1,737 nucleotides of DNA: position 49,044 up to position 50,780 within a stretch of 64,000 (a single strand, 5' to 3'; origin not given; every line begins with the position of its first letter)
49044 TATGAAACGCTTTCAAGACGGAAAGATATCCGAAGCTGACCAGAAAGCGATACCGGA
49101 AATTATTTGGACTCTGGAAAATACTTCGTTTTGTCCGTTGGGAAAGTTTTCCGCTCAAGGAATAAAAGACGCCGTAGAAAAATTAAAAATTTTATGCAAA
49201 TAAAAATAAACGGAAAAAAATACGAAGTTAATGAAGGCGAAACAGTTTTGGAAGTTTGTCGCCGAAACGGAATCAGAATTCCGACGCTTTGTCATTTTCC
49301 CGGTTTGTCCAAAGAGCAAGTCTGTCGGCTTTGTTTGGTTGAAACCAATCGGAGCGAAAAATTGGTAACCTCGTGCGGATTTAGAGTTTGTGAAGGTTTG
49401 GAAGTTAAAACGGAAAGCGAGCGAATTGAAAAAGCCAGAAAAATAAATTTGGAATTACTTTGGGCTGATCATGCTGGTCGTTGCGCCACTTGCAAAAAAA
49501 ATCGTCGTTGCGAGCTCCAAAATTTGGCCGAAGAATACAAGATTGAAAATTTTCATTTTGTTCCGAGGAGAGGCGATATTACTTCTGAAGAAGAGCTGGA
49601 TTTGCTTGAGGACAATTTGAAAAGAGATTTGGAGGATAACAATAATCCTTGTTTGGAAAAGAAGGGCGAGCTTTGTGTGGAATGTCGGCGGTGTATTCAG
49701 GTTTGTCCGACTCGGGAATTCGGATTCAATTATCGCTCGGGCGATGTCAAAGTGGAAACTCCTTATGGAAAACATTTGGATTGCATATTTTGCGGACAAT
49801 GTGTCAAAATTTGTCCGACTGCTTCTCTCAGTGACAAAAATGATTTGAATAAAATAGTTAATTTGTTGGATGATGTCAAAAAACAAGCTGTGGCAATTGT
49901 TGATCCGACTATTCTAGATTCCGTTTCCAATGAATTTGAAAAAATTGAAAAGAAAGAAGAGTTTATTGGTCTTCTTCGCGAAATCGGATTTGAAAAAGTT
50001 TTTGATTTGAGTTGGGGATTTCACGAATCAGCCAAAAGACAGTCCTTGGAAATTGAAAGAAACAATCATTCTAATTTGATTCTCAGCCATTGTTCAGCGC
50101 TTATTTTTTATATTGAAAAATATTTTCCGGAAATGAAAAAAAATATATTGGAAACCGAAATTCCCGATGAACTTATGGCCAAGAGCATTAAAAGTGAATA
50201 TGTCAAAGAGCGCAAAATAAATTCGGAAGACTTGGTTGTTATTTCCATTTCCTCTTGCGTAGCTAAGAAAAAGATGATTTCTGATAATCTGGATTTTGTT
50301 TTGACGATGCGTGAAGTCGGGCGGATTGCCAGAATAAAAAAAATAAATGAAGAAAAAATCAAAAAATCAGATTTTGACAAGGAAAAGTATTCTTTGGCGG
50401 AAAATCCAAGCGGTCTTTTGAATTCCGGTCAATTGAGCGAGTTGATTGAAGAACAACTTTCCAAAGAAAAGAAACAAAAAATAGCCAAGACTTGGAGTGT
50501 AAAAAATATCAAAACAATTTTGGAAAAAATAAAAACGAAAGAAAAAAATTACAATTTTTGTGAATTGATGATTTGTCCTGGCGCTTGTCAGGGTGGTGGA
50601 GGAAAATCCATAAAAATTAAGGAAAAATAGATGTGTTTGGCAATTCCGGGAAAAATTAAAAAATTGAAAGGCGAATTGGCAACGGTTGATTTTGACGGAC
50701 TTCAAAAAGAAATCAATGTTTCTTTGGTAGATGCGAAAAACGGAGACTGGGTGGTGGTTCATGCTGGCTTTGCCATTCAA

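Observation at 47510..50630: HydABC-like trimeric [FeFe]-hydrogenase locus whose catalytic subunit has non-canonical H-cluster motifs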

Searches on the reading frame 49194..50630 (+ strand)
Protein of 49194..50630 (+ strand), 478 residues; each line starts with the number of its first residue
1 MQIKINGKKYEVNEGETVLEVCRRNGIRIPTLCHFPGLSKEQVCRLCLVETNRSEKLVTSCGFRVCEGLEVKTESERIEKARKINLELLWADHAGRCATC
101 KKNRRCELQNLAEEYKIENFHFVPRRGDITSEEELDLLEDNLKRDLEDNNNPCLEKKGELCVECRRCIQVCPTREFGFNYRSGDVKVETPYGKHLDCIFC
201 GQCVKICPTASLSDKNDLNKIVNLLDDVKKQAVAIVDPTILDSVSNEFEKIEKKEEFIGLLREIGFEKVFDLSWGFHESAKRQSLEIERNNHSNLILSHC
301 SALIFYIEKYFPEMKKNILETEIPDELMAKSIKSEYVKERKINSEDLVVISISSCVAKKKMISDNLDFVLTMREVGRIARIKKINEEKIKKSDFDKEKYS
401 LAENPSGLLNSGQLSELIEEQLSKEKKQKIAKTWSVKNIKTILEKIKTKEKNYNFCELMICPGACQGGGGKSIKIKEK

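Call 4: search_protein_families(library=pfam, proteins=[window:49194-50630:+], max_evalue=0.01)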
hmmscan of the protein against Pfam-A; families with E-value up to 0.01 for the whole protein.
window:49194-50630:+ (478 aa): 12 families
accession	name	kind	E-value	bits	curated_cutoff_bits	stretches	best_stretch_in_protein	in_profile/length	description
PF02906.19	Fe_hyd_lg_C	-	5.9e-40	137.9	22.1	1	231-469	2-245/245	Iron only hydrogenase large subunit, C-terminal domain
PF13510.11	Fer2_4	-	4.4e-18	65.6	22.8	1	2-75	5-81/82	2Fe-2S iron-sulfur cluster binding domain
PF10588.14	NADH-G_4Fe-4S_3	-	6.2e-13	48.5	27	1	82-119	1-38/40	NADH-ubiquinone oxidoreductase-G iron-sulfur binding region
PF12838.12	Fer4_7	-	3.3e-09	37.5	27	1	161-210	2-51/52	4Fe-4S dicluster domain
PF00037.32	Fer4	-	4.6e-09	36.1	21.1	2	196-210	7-21/24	4Fe-4S binding domain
PF13237.11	Fer4_10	-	6.9e-08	32.7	25.5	1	157-208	5-53/53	4Fe-4S dicluster domain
PF13187.11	Fer4_9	-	2.8e-06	27.7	27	1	161-209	2-49/52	4Fe-4S dicluster domain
PF13484.11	Fer4_16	-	9.8e-06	26.7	30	2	197-220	2-26/66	4Fe-4S double cluster binding domain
PF13183.11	Fer4_8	-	0.00036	21.5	27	0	196-218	4-26/68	4Fe-4S dicluster domain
PF13746.11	Fer4_18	-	0.0011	19.6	27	0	149-174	50-74/114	4Fe-4S dicluster domain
PF22117.2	Fer4_Nqo3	-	0.0016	19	27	1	153-212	3-66/67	NADH-quinone oxidoreductase subunit 3, ferredoxin-like domain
PF25160.1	LdpA_Fe-S-bd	-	0.0081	16.4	27.6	0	196-212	27-43/49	LdpA Fe-S cluster-binding domain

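Call 5: search_protein_families(library=ncbifam, proteins=[window:49194-50630:+], max_evalue=0.01)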
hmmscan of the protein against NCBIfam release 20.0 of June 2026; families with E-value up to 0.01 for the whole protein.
window:49194-50630:+ (478 aa): 45 families (the best 25 are shown)
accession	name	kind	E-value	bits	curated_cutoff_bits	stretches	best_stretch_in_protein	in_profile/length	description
NF040763.1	FeFe_hydrog_A6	exception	3.9e-90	302.9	765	2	2-396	2-405/571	NADH-dependent [FeFe] hydrogenase, group A6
NF040762.1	Hydr_FeFe_Clost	exception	8.5e-59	199.6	900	2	2-396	2-404/572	ferredoxin hydrogenase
TIGR02512.1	FeFe_hydrog_A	subfamily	1.2e-45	156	405.95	2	160-397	8-268/375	[FeFe] hydrogenase, group A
NF005745.0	PRK07569.1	equivalog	6.4e-39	133.7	333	1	3-216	6-211/238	bidirectional hydrogenase complex protein HoxU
TIGR04105.1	FeFe_hydrog_B1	subfamily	5.6e-36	124.2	450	1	196-471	189-458/462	monomeric [FeFe] hydrogenase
TIGR01973.1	NuoG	equivalog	2.9e-32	112.2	470.05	1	3-216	1-202/606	NADH-quinone oxidoreductase subunit NuoG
NF006305.0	PRK08493.1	equivalog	3e-28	98.4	591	2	1-171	2-153/819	NADH-quinone oxidoreductase subunit G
NF009454.0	PRK12814.1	equivalog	7e-20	70.9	916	1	2-99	5-102/657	putative NADPH-dependent glutamate synthase small subunit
NF005895.0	PRK07860.1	equivalog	5.3e-19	67.7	802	1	2-112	19-131/811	NADH-quinone oxidoreductase subunit G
NF006221.0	PRK08348.1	subfamily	2.5e-10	40.2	124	1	158-218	43-98/136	NADH-plastoquinone oxidoreductase subunit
NF009053.0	PRK12387.1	subfamily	2.1e-07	30.8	204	1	156-232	35-110/180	formate hydrogenlyase complex iron-sulfur subunit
NF004541.0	PRK05888.2-2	equivalog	4.9e-07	29.7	217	1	159-216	61-115/168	NADH-quinone oxidoreductase subunit NuoI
NF043039.1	HgcAB_like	equivalog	7.7e-07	29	285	1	147-212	288-349/350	HgcAB-like fusion protein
TIGR01971.1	NuoI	subfamily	7.7e-07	28.7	113.05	1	159-218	42-104/121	NADH-quinone oxidoreductase, chain I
NF040864.1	HgcB_ferredoxin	equivalog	8.3e-07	28.8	99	1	152-214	7-63/93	mercury methylation ferredoxin HgcB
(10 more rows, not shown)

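Call 6: search_solved_structures(query=window:49194-50630:+, show_alignments=3, max_evalue=0.001)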
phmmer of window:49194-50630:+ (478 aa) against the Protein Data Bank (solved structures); distinct sequences matched with E-value up to 0.001: 100 (the best 60 are shown).
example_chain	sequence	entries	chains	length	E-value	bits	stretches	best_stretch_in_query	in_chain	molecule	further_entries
8a6t_A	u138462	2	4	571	1.3e-63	218.7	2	3-396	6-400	Electron bifurcating hydrogenase subunit HydA1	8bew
7q4v_A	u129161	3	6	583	8.3e-59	202.9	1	3-396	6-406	Iron hydrogenase HydA1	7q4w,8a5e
7p5h_A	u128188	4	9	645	5.3e-49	170.5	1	1-402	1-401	Fe-hydrogenase, subunit alpha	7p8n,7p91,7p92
6gm0_A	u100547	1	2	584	4.5e-39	137.8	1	3-396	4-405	Iron hydrogenase 1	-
6glz_A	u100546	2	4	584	4.9e-39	137.7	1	3-396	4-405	Iron hydrogenase 1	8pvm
6gly_A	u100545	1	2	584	5e-39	137.7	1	3-396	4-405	Iron hydrogenase 1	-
6gm4_A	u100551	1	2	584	7.1e-39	137.1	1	3-396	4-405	Iron hydrogenase 1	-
9rj9_A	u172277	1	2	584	8.4e-39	136.9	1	3-396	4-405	Iron hydrogenase 1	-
5la3_A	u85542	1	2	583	1e-38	136.6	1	3-396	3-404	Iron hydrogenase 1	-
6gm8_A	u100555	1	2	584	1.1e-38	136.5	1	3-396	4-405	Iron hydrogenase 1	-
1c4a_A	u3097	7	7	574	1.1e-38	136.5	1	3-396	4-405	PROTEIN (FE-ONLY HYDROGENASE) | PROTEIN (PERIPLASMIC HYDROGENASE 1) | Iron hydrogenase 1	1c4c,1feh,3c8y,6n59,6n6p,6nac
7qhf_A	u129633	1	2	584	1.1e-38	136.5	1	3-396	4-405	Iron hydrogenase 1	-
4xdd_A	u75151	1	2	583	1.2e-38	136.4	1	3-396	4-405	Iron hydrogenase 1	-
4xdc_A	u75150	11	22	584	1.2e-38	136.4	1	3-396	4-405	Iron hydrogenase 1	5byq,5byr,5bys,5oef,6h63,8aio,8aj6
6gm3_A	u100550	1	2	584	1.4e-38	136.2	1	3-396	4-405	Iron hydrogenase 1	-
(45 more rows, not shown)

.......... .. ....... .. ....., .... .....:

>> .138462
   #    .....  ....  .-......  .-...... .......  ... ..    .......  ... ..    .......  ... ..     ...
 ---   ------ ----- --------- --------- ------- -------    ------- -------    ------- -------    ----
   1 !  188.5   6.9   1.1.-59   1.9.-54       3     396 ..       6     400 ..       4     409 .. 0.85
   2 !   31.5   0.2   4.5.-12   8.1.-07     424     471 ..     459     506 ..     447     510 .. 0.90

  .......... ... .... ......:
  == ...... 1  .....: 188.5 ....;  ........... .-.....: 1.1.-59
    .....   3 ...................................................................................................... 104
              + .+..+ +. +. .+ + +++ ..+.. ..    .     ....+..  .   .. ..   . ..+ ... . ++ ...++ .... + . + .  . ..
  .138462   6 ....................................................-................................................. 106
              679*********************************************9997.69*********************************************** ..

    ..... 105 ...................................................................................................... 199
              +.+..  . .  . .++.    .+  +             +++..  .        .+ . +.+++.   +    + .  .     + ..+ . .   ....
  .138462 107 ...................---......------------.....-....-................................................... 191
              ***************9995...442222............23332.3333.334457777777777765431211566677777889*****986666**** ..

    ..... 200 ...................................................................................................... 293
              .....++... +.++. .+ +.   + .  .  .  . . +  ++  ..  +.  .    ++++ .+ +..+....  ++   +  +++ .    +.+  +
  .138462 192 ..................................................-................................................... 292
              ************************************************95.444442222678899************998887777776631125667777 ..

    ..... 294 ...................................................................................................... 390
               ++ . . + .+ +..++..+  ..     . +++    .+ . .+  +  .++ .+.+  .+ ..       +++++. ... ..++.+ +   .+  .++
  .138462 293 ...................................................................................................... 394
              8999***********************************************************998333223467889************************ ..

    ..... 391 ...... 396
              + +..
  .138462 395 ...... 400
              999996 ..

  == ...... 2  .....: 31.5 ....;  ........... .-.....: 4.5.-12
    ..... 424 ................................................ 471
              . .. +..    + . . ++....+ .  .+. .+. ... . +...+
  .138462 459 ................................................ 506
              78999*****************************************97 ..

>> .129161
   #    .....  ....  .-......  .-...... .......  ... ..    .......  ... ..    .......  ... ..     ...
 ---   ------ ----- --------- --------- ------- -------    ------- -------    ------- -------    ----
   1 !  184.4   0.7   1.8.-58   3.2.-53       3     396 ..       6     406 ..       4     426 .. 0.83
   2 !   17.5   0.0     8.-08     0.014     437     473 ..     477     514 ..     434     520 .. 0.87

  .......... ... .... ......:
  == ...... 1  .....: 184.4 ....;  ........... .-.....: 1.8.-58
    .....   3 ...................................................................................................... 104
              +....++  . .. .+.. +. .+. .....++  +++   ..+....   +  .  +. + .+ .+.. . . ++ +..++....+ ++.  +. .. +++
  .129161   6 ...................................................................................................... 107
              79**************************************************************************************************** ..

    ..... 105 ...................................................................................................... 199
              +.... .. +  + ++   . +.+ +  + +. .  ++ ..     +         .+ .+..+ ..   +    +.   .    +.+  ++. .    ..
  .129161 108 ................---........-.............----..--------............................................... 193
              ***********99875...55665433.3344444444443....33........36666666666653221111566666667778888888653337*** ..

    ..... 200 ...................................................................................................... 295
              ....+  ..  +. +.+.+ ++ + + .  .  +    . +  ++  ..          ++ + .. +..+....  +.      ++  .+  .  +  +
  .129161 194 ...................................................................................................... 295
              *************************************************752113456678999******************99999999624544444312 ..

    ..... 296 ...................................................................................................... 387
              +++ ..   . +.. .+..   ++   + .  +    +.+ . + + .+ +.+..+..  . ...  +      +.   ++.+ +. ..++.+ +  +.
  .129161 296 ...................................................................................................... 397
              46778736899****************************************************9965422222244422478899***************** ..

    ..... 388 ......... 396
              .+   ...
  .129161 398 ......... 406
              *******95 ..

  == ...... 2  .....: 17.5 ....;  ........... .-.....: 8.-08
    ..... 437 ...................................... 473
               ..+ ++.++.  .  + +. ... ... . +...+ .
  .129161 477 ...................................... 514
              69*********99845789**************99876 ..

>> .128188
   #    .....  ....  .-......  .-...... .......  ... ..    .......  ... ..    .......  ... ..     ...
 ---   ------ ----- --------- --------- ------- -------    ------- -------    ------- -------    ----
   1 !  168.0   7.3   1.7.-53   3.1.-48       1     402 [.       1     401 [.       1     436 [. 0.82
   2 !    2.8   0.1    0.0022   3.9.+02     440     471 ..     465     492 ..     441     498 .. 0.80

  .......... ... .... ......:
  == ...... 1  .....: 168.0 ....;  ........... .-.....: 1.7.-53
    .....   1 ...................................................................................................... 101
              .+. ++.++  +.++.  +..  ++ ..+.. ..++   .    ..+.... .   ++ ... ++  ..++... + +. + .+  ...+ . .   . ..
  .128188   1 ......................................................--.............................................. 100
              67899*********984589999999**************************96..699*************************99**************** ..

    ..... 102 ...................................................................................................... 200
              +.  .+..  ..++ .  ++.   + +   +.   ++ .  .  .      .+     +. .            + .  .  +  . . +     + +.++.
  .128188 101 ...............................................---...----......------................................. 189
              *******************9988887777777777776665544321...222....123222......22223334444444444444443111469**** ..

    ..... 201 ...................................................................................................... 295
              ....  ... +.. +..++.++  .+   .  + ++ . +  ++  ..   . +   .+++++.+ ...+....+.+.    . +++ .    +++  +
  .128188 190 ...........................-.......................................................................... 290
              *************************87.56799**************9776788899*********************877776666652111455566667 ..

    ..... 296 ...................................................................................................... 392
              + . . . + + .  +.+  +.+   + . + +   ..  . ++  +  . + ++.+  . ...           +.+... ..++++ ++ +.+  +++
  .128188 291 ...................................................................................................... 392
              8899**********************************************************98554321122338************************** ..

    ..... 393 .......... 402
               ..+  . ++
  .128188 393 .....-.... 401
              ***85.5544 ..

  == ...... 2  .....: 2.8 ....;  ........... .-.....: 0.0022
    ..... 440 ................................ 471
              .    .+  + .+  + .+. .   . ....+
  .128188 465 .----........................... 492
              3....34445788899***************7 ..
